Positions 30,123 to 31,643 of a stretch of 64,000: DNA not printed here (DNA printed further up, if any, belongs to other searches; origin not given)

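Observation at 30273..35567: Translationally coupled, fully exported four-gene operon bracketed by cyanophycinase and isoaspartyl peptidase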

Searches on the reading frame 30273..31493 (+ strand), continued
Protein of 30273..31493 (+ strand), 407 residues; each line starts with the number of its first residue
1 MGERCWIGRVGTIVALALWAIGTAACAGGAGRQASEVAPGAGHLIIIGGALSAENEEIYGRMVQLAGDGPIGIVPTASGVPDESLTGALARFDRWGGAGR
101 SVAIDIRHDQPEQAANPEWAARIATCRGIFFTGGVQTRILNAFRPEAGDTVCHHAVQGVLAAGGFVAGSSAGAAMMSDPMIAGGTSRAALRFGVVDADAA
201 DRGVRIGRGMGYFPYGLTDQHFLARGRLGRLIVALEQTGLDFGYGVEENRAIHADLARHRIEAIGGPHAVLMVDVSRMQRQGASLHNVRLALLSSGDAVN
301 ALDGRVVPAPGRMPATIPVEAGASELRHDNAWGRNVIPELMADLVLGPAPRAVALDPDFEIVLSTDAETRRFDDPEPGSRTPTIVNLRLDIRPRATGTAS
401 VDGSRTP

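Call 76: find_encoding_contigs(protein=P0142, flank=9000, max_places=1)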
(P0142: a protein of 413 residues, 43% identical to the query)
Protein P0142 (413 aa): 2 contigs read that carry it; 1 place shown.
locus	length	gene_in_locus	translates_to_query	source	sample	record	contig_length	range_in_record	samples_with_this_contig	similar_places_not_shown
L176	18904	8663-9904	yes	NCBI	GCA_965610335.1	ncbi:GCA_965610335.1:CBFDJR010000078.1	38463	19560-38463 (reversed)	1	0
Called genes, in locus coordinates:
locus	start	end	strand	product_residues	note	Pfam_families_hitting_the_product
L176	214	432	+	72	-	PF24113:DUF7387 (weak)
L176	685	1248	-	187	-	PF04191:PEMT, PF04140:ICMT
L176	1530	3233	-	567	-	PF02629:CoA_binding, PF13380:CoA_binding_2 (faint), PF13607:Succ_CoA_lig, PF00549:Ligase_CoA, PF00285:Citrate_synt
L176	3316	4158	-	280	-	PF02498:Bro-N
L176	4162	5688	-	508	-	PF08442:ATP-grasp_2, PF13549:ATP-grasp_5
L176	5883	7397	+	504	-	PF00246:Peptidase_M14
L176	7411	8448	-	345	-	PF00126:HTH_1, PF03466:LysR_substrate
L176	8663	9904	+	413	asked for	PF03575:Peptidase_S51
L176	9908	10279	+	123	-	-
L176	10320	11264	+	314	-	PF01112:Asparaginase_2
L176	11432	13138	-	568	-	-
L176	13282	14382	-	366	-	PF03575:Peptidase_S51 (weak)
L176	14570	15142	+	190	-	PF05685:Uma2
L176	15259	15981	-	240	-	-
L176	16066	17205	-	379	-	PF01546:Peptidase_M20 (faint), PF05343:Peptidase_M42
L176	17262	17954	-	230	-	PF07963:N_methyl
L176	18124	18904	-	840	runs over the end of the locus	PF01136:Peptidase_U32, PF12392:DUF3656, PF01136:Peptidase_U32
